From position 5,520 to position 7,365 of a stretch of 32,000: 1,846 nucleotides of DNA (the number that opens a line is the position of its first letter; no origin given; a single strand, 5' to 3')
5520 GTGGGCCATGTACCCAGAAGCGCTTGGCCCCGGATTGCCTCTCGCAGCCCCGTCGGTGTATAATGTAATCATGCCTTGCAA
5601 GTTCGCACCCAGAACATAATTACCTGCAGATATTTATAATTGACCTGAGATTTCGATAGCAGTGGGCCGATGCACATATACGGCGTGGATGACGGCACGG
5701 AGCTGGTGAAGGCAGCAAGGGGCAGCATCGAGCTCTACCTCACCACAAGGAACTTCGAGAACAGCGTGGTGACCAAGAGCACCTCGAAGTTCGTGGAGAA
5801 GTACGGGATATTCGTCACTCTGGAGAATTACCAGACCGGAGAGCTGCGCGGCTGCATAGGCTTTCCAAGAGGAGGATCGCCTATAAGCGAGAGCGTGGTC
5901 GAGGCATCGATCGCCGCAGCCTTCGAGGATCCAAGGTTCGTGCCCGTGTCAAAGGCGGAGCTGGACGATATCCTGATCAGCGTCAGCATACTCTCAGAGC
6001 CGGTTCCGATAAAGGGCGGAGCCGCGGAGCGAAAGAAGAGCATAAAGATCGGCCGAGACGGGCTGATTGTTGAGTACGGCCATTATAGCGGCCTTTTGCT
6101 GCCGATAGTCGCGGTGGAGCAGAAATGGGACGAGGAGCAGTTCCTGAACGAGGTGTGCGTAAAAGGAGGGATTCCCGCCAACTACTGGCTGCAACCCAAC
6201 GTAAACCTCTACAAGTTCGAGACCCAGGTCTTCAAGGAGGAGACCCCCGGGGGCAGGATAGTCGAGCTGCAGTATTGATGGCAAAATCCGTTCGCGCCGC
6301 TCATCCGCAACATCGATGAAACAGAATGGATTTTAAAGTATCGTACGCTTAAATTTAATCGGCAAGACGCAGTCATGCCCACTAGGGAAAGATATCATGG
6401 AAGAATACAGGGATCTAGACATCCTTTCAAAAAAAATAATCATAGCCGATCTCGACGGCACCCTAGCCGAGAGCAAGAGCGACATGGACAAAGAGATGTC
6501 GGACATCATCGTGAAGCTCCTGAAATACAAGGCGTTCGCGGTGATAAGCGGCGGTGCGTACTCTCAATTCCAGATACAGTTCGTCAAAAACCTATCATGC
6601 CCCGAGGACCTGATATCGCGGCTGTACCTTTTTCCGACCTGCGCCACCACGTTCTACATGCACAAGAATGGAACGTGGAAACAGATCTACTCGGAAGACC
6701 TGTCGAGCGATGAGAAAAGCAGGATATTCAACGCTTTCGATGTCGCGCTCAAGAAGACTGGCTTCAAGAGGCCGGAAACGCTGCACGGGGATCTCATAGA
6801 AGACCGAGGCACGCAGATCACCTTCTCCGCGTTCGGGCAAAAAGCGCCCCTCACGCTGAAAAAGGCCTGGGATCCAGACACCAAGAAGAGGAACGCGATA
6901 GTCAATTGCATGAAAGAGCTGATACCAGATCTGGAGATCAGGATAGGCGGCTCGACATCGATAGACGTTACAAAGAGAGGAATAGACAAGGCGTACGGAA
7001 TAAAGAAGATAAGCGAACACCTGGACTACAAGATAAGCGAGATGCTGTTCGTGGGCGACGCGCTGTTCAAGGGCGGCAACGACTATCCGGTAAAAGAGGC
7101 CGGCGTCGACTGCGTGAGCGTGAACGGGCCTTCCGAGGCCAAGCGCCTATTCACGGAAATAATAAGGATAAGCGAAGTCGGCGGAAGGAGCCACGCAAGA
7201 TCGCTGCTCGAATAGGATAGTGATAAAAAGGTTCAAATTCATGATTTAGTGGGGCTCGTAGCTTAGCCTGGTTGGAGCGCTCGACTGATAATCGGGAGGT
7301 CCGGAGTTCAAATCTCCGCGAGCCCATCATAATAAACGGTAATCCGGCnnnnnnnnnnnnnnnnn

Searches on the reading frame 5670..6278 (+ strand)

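Call 62: search_protein_families(library=pfam, proteins=[window:5670-6278:+], max_evalue=0.001)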
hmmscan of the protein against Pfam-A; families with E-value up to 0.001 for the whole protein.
window:5670-6278:+ (202 aa): 1 family
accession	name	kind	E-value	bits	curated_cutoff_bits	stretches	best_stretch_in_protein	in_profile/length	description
PF01871.22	AMMECR1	-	4e-52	176.5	25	1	13-188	1-168/168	AMMECR1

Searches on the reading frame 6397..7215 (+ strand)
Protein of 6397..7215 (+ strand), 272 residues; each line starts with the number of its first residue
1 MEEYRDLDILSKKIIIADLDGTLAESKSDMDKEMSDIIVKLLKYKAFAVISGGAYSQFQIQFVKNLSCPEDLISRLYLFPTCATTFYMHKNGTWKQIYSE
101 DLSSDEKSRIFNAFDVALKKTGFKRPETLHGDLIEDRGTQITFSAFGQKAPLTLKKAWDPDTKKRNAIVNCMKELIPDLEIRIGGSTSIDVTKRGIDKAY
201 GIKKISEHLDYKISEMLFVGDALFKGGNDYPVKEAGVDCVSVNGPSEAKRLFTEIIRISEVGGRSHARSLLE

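Call 62: search_protein_families(library=pfam, proteins=[window:6397-7215:+], max_evalue=0.001)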
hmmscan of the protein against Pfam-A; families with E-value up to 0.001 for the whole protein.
window:6397-7215:+ (272 aa): 2 families
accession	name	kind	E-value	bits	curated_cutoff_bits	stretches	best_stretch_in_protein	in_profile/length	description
PF03332.19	PMM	-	4.5e-12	46.7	22.4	1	34-256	1-219/221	Eukaryotic phosphomannomutase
PF08282.18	Hydrolase_3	-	7.1e-11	42.7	20.9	1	161-251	150-238/255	haloacid dehalogenase-like hydrolase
